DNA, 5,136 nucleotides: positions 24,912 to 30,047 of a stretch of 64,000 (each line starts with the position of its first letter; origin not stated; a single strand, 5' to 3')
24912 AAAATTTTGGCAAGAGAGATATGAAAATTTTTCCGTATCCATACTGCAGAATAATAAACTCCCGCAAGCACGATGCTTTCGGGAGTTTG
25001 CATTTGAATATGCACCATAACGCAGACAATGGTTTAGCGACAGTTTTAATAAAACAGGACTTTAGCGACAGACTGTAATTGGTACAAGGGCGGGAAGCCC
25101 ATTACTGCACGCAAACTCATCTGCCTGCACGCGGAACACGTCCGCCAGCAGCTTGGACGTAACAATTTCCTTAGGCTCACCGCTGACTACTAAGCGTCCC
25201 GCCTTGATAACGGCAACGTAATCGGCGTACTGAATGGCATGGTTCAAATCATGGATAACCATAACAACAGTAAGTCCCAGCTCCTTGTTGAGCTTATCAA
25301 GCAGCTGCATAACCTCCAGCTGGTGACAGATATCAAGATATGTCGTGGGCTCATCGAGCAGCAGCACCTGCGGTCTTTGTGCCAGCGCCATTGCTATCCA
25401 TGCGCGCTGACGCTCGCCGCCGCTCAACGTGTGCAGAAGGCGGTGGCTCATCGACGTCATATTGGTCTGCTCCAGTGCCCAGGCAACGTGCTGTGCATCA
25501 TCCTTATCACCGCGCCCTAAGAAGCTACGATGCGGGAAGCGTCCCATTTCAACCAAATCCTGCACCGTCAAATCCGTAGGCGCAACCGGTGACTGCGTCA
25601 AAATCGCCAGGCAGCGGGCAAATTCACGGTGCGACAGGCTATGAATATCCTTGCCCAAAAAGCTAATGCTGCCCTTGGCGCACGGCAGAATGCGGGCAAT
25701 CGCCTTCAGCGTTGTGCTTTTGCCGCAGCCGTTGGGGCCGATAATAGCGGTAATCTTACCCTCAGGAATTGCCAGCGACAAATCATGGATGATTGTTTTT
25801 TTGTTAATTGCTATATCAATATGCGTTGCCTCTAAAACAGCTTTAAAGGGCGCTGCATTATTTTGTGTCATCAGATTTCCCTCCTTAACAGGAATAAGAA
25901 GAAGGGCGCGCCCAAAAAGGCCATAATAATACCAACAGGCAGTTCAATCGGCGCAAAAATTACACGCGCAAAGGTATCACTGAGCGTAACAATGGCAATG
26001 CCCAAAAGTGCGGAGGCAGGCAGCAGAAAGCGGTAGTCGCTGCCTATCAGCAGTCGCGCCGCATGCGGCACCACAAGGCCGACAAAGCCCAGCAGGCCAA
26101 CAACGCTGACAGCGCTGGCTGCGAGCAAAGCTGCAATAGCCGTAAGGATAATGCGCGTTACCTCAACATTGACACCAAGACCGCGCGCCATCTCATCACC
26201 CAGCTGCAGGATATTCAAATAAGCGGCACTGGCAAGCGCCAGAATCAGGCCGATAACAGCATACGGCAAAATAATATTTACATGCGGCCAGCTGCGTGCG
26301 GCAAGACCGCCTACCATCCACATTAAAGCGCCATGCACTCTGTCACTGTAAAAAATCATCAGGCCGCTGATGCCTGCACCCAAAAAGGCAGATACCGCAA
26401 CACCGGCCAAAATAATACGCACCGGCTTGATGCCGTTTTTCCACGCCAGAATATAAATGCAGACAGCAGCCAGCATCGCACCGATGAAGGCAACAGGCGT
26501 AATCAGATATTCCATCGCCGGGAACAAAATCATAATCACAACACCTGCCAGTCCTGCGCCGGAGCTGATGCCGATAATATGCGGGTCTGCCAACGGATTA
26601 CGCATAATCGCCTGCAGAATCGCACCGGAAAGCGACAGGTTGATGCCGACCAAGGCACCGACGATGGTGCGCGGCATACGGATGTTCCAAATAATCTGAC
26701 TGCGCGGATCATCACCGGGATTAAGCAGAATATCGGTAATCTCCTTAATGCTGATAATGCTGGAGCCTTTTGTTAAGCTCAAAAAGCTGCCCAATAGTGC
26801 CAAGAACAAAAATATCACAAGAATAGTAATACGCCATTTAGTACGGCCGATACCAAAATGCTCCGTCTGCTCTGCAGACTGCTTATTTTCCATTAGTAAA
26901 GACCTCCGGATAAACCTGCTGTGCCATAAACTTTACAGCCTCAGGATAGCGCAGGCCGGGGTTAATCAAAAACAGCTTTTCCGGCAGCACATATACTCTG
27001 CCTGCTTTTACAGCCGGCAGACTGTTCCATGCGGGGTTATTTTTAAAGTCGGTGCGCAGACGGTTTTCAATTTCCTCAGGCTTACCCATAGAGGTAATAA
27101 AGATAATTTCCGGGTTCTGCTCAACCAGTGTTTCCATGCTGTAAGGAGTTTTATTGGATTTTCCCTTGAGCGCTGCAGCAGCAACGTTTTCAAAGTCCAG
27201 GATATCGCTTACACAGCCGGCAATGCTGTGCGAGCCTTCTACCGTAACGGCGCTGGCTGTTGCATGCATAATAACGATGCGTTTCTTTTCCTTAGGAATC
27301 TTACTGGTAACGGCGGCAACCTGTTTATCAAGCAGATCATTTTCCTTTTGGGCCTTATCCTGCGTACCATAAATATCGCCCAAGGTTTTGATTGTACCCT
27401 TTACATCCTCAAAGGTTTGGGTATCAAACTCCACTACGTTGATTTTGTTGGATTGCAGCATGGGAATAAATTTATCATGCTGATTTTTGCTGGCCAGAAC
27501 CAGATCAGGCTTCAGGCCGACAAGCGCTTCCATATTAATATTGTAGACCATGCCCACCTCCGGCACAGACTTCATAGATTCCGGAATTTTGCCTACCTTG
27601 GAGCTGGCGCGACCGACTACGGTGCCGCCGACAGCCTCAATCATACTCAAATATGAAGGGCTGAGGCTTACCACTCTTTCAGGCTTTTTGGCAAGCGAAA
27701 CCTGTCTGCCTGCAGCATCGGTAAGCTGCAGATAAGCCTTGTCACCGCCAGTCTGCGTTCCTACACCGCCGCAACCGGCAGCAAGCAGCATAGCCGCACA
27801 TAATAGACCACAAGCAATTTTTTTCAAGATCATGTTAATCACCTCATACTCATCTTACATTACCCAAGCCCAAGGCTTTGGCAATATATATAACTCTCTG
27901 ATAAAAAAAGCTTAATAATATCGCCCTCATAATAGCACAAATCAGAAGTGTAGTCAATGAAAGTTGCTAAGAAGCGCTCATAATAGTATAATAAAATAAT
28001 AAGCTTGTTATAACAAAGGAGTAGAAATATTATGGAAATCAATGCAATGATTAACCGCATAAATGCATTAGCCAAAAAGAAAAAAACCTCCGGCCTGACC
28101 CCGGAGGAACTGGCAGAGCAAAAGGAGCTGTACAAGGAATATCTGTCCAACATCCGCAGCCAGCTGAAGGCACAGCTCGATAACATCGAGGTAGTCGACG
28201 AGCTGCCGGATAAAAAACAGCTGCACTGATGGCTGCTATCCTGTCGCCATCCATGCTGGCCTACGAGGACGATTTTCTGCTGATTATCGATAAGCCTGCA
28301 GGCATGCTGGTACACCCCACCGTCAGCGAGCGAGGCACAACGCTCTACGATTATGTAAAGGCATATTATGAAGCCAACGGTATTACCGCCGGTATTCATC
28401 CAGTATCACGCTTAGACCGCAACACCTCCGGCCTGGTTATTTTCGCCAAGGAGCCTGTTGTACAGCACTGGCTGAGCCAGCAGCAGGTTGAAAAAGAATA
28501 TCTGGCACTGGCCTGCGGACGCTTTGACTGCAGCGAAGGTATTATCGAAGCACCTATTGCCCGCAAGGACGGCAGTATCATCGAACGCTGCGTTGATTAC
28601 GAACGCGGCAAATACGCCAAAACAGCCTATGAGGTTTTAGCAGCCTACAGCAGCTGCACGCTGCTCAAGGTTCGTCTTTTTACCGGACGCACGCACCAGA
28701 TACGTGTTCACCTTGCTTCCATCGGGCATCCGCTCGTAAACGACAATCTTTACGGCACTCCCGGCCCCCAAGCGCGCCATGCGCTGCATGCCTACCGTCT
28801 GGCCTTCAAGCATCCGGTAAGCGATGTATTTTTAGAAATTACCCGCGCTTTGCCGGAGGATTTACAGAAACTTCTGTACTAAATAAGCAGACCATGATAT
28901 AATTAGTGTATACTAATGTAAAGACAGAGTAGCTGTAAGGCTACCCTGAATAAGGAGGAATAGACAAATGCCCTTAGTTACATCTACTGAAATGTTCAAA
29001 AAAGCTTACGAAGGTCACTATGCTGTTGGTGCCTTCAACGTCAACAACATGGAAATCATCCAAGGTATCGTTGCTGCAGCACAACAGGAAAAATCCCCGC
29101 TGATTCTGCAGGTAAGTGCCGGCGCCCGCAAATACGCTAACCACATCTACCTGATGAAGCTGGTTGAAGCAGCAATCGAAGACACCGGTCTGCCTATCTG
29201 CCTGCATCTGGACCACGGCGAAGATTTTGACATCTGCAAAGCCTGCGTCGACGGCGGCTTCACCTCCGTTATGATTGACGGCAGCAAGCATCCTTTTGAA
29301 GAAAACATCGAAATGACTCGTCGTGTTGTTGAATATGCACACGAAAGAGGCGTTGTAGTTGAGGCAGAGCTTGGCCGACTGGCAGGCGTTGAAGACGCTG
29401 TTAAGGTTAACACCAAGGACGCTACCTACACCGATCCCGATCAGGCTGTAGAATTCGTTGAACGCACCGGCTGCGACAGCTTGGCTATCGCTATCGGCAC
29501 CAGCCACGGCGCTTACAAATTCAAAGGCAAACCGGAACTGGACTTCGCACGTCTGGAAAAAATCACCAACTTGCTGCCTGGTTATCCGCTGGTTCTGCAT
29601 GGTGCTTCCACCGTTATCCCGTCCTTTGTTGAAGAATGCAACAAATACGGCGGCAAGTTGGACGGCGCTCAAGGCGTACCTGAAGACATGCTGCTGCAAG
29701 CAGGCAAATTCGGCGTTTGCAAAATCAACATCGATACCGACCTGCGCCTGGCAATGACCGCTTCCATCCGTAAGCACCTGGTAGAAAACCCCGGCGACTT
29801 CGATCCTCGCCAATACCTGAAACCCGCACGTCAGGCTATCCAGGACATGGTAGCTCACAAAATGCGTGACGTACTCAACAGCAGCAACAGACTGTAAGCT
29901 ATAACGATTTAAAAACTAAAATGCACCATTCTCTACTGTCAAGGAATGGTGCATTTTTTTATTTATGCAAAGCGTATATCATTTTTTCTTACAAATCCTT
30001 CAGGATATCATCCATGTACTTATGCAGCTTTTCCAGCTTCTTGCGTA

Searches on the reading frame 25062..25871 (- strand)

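Call 5: search_protein_families(library=pfam, proteins=[window:25062-25871:-])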
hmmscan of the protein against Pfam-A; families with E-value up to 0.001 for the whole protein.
window:25062-25871:- (269 aa): 10 families
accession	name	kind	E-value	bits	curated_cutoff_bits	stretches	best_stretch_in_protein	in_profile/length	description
PF00005.33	ABC_tran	-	1.8e-33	116.5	25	1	29-177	2-137/137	ABC transporter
PF13304.12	AAA_21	-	1.4e-09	38.9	27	1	40-63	1-24/304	AAA domain, putative AbiEii toxin, Type IV TA system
PF02463.25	SMC_N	-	2.4e-08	34.1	40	1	38-207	24-199/220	RecF/RecN/SMC N terminal domain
PF09818.15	ABC_ATPase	-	7.4e-08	32.2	23.2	1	4-60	49-101/283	P-loop domain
PF13555.12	AAA_29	-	2.3e-05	24.5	27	1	35-68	19-51/61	P-loop containing region of AAA domain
PF13476.12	AAA_23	-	2.6e-05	25.4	27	1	37-59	18-40/201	AAA domain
PF13175.12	AAA_15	-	0.00024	21.3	32.1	1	38-65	24-50/374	AAA ATPase domain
PF13401.12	AAA_22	-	0.00035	21.3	27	0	39-191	6-104/130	AAA domain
PF03215.21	Rad17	-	0.00055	20.4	23.8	0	33-62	40-69/186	Rad17 P-loop domain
PF00004.35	AAA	-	0.00075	20.4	21.2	0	43-79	3-34/131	ATPase family associated with various cellular activities (AAA)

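Call 6: search_protein_families(library=ncbifam, proteins=[window:25062-25871:-])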
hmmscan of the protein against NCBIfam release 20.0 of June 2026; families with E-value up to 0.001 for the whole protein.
window:25062-25871:- (269 aa): 195 families (the best 25 are shown)
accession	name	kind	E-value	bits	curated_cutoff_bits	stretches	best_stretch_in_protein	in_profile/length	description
NF008409.0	PRK11231.1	equivalog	7.4e-88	294.2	375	1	13-251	3-240/255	Fe(3+) dicitrate ABC transporter ATP-binding protein FecE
NF007606.0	PRK10253.1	equivalog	1.5e-72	244.2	497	1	13-249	8-244/266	iron-enterobactin ABC transporter ATP-binding protein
TIGR03873.1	F420-0_ABC_ATP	hypoth_equivalog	7.1e-72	241.7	372.4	1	13-253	2-241/256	putative F420-0 ABC transporter ATP-binding protein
NF010068.0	PRK13548.1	equivalog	1.9e-68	230.4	261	1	11-251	4-245/261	heme ABC transporter ATP-binding protein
NF007863.0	PRK10575.1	equivalog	5.2e-66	222.6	433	1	10-248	9-247/265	Fe3+-hydroxamate ABC transporter ATP-binding protein FhuC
NF052485.1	sider_ATP_EitC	equivalog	1e-62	211.8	485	1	14-250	4-236/251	siderophore ABC transporter ATP-binding protein EitC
NF007082.0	PRK09536.1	equivalog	1.1e-61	209.1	537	1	12-249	3-239/402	corrinoid ABC transporter ATPase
NF040873.1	AztA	equivalog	1.4e-44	152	220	1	23-217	3-187/191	zinc ABC transporter ATP-binding protein AztA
NF010067.0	PRK13547.1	equivalog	4.6e-44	150.7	374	1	13-262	2-269/272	heme ABC transporter ATP-binding protein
NF002981.0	PRK03695.1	equivalog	6.5e-42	143.6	281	1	22-252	10-240/253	vitamin B12 ABC transporter ATP-binding protein BtuD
TIGR03265.1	PhnT2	equivalog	2e-40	139.1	457.7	1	11-238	3-224/353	putative 2-aminoethylphosphonate ABC transporter ATP-binding protein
TIGR02315.1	ABC_phnC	equivalog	2.4e-40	138.5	266.1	1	23-240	12-237/243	phosphonate ABC transporter ATP-binding protein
TIGR01188.1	drrA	subfamily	5.5e-40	137.5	312.45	1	26-245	7-219/302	daunorubicin resistance ABC transporter, ATP-binding protein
TIGR03258.1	PhnT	equivalog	1.9e-39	135.7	499.15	1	16-238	12-229/359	2-aminoethylphosphonate ABC transport system ATP-binding subunit PhnT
TIGR04520.1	ECF_ATPase_1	equivalog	2.6e-39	135.3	315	1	23-240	13-227/269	energy-coupling factor transporter ATPase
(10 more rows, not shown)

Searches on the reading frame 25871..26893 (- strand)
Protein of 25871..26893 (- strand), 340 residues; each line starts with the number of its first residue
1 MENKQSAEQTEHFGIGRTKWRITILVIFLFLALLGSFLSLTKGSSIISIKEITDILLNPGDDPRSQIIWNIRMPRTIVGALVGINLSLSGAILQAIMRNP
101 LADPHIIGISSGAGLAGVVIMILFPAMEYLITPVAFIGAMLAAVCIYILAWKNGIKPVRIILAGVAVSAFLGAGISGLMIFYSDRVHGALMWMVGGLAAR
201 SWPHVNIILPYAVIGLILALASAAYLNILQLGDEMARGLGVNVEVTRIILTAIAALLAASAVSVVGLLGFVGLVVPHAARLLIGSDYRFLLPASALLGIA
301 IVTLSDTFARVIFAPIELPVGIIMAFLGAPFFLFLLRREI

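Call 5: search_protein_families(library=pfam, proteins=[window:25871-26893:-])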
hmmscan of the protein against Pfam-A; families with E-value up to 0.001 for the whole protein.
window:25871-26893:- (340 aa): 1 family
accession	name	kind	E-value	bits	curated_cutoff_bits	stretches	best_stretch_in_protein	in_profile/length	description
PF01032.23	FecCD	-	4.1e-97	325.4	26.5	1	32-338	2-311/311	FecCD transport family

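Call 6: search_protein_families(library=ncbifam, proteins=[window:25871-26893:-])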
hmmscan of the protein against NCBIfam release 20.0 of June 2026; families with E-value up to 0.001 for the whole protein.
window:25871-26893:- (340 aa): 16 families
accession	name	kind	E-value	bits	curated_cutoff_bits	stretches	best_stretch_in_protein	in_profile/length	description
NF007081.0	PRK09535.1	equivalog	6.9e-83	279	461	1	60-338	83-360/366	vitamin B12 ABC transporter permease BtuC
NF007871.0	PRK10577.2-2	equivalog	1.9e-81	274.6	899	1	10-338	345-675/679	Fe(3+)-hydroxamate ABC transporter permease FhuB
NF007299.0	PRK09777.1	equivalog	1.9e-69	234.4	406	1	25-338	5-316/318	Fe(3+) dicitrate ABC transporter permease subunit FecD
NF007867.0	PRK10577.1-3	subfamily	2.9e-69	234.2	849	1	8-339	372-705/710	Fe(3+)-hydroxamate ABC transporter permease FhuB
NF007873.0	PRK10577.2-4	equivalog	1.2e-67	229.1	1012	1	26-336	329-640/646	Fe(3+)-hydroxamate ABC transporter permease FhuB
TIGR03869.1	F420-0_ABCperm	hypoth_equivalog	1.5e-67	228.2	437.35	1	65-339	46-321/325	putative F420-0 ABC transporter permease subunit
NF008407.0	PRK11228.1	equivalog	4.5e-65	219.7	396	1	19-339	6-329/330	iron-dicitrate ABC transporter permease FecC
NF003001.0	PRK03784.1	equivalog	5.5e-63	213.1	334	1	18-338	12-327/332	vitamin B12 ABC transporter permease BtuC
NF007872.0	PRK10577.2-3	equivalog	6.2e-63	213.2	727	1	61-338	51-330/676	Fe(3+)-hydroxamate ABC transporter permease FhuB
NF007866.0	PRK10577.1-2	equivalog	3.7e-62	210.6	554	1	23-339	11-331/666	Fe(3+)-hydroxamate ABC transporter permease FhuB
NF007868.0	PRK10577.1-5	equivalog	4.4e-60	203.9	943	2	19-282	9-273/666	Fe(3+)-hydroxamate ABC transporter permease FhuB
NF007870.0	PRK10577.2-1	equivalog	2.5e-59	201.6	1355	1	24-338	357-672/678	Fe(3+)-hydroxamate ABC transporter permease FhuB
NF007760.0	PRK10441.1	equivalog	1.5e-56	192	428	1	22-339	10-329/335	Fe(3+)-siderophore ABC transporter permease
NF007759.0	PRK10440.1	equivalog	6.7e-52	176.8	422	1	23-339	10-326/330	iron-enterobactin ABC transporter permease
NF007869.0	PRK10577.1-6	equivalog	1.1e-45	156.3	954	1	24-336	380-691/703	Fe(3+)-hydroxamate ABC transporter permease FhuB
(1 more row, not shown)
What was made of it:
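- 25062..27842 (-): Upstream BtuFCD-type ABC importer: Peripla_BP_2 at 26883-27842, FecCD permease at 25871-26893, ATPase at 25062-25871. It has no riboswitch of its own. It is functionally linked to the TIM-barrel gene by conserved synteny. Calls 5 and 6.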

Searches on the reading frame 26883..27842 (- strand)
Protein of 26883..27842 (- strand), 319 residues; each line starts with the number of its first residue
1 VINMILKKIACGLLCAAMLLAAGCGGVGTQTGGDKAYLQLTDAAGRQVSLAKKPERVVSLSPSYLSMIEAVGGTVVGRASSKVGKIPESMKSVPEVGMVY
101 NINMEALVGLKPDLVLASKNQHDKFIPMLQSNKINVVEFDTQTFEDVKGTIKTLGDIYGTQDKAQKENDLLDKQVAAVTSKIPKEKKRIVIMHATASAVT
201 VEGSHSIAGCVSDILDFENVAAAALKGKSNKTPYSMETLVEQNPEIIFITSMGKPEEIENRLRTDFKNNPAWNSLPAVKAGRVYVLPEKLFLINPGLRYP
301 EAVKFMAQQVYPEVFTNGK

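Call 5: search_protein_families(library=pfam, proteins=[window:26883-27842:-])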
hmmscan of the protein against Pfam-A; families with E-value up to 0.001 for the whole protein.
window:26883-27842:- (319 aa): 1 family
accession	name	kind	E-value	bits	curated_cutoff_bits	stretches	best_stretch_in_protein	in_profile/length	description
PF01497.23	Peripla_BP_2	-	1.9e-42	145.8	27.5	1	57-289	1-234/235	Periplasmic binding protein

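Call 6: search_protein_families(library=ncbifam, proteins=[window:26883-27842:-])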
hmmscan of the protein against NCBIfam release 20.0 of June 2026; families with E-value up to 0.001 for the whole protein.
window:26883-27842:- (319 aa): 10 families
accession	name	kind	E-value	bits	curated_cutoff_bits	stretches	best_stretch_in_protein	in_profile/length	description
TIGR03659.1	IsdE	equivalog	2.1e-42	145.3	298.65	1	19-311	14-292/292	heme ABC transporter substrate-binding protein IsdE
TIGR04281.1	peripla_PGF_1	equivalog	1.2e-28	100.2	325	1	39-316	6-270/330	PGF-CTERM-anchored ABC transporter substrate-binding protein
NF008501.1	PRK11411.1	subfamily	3e-20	72.4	320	1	39-302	25-285/303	Fe(3+) dicitrate ABC transporter substrate-binding protein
NF002894.0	PRK03379.1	equivalog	7.9e-18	64.5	234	1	52-259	21-222/266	vitamin B12 ABC transporter substrate-binding protein BtuF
TIGR03868.1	F420-O_ABCperi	hypoth_equivalog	8.6e-13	48.1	392.4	1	140-310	123-284/287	putative F420-0 ABC transporter substrate-binding protein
NF047879.1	catechol_SstD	exception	5e-12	45.5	450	1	94-295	119-325/343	ferrated catecholamine ABC transporter substrate-binding lipoprotein SstD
NF008200.0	PRK10957.1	equivalog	2.2e-11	43.3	205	1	39-292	42-311/330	Fe2+-enterobactin ABC transporter substrate-binding protein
NF007864.0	PRK10576.1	equivalog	1.7e-08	34.1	252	1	50-289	31-273/297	Fe(3+)-hydroxamate ABC transporter substrate-binding protein FhuD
NF052484.1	sider_BP_EitA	equivalog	1.8e-07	30.6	640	1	150-298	160-310/328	siderophore ABC transporter substrate-binding protein EitA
NF010649.0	PRK14048.1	equivalog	7.9e-07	28.5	374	1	90-252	98-271/374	ferrichrome/ferrioxamine B periplasmic transporter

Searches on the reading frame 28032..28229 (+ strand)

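Call 72: search_protein_families(library=pfam, proteins=[window:28032-28229:+], max_evalue=0.01)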
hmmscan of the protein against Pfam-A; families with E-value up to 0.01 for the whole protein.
window:28032-28229:+ (65 aa): 1 family
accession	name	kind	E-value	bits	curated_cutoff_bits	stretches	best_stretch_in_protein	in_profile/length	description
PF05979.17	DUF896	-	5.1e-22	78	24.2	1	6-57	2-53/64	Bacterial protein of unknown function (DUF896)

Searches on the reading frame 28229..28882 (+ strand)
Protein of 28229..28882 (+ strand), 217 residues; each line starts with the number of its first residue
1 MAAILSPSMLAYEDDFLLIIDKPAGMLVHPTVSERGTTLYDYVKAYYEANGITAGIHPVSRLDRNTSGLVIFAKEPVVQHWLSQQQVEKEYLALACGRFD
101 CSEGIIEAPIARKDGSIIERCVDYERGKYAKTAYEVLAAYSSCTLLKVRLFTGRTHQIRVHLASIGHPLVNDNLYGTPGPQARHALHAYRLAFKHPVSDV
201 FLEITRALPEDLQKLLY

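Call 72: search_protein_families(library=pfam, proteins=[window:28229-28882:+], max_evalue=0.01)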
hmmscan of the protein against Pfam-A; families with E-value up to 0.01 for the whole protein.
window:28229-28882:+ (217 aa): 1 family
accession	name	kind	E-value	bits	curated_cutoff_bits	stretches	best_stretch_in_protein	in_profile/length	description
PF00849.27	PseudoU_synth_2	-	4.4e-30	105.4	26.8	1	17-164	2-152/152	RNA pseudouridylate synthase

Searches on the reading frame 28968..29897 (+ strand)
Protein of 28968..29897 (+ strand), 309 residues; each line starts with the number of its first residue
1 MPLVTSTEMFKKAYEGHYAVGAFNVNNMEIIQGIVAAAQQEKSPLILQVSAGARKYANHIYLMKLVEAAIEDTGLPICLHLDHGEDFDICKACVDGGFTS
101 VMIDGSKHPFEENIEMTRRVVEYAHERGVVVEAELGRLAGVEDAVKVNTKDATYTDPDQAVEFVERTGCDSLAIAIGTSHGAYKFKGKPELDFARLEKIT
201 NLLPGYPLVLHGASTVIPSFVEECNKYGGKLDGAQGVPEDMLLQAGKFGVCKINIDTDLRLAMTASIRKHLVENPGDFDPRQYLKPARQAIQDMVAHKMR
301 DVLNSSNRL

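Call 5: search_protein_families(library=pfam, proteins=[window:28968-29897:+])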
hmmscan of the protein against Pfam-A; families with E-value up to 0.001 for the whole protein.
window:28968-29897:+ (309 aa): 1 family
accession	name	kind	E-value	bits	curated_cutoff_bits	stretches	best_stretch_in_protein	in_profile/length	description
PF01116.26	F_bP_aldolase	-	9.1e-109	363.7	25.5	2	5-228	2-223/277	Fructose-bisphosphate aldolase class-II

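Call 6: search_protein_families(library=ncbifam, proteins=[window:28968-29897:+])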
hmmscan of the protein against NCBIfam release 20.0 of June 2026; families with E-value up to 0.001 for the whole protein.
window:28968-29897:+ (309 aa): 20 families
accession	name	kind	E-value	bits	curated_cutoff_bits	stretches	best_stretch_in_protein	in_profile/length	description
NF005481.0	PRK07084.1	equivalog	7.6e-124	413.1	511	1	3-308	12-323/324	class II fructose-bisphosphate aldolase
TIGR01859.1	fruc_bis_ald_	equivalog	3.9e-112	374.6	343.05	1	3-308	1-281/282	class II fructose-1,6-bisphosphate aldolase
NF009497.0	PRK12857.1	equivalog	9.1e-105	349.9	423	2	1-218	1-215/284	class II fructose-1,6-bisphosphate aldolase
NF009374.0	PRK12737.1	subfamily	2e-98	328.9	383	2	2-228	2-225/284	tagatose-bisphosphate aldolase subunit GatY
NF006626.0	PRK09195.1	subfamily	1.1e-94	316.8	384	2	1-228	1-225/284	tagatose-bisphosphate aldolase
TIGR00167.1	cbbA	subfamily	5.9e-94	314.7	215.6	1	2-307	2-288/290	ketose-bisphosphate aldolase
NF004493.0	PRK05835.1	equivalog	4.7e-91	305.2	558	1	3-308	2-306/307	class II fructose-bisphosphate aldolase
TIGR01858.1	tag_bisphos_ald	equivalog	7.3e-89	297.6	443.55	2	4-228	2-223/282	tagatose bisphosphate family class II aldolase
NF006376.0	PRK08610.1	equivalog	1.4e-83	280.9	527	2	1-218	1-215/286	class II fructose-bisphosphate aldolase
TIGR01521.1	FruBisAldo_II_B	equivalog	2e-83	280.4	496.35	1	4-302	2-321/347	class II fructose-bisphosphate aldolase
NF005823.0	PRK07709.1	equivalog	5.1e-82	275.9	545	2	1-218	1-215/285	class II fructose-bisphosphate aldolase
NF006042.0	PRK08185.1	subfamily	6.8e-73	245.5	405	2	3-228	2-225/287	hypothetical protein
NF005943.0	PRK07998.1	equivalog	1e-71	241.7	364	2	1-227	1-221/283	class II aldolase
NF009375.0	PRK12738.1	equivalog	4.3e-68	229.6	542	2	4-224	4-221/286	tagatose-bisphosphate aldolase subunit KbaY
NF005284.0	PRK06801.1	equivalog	7.4e-65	219.1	406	1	1-216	1-214/286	ketose 1,6-bisphosphate aldolase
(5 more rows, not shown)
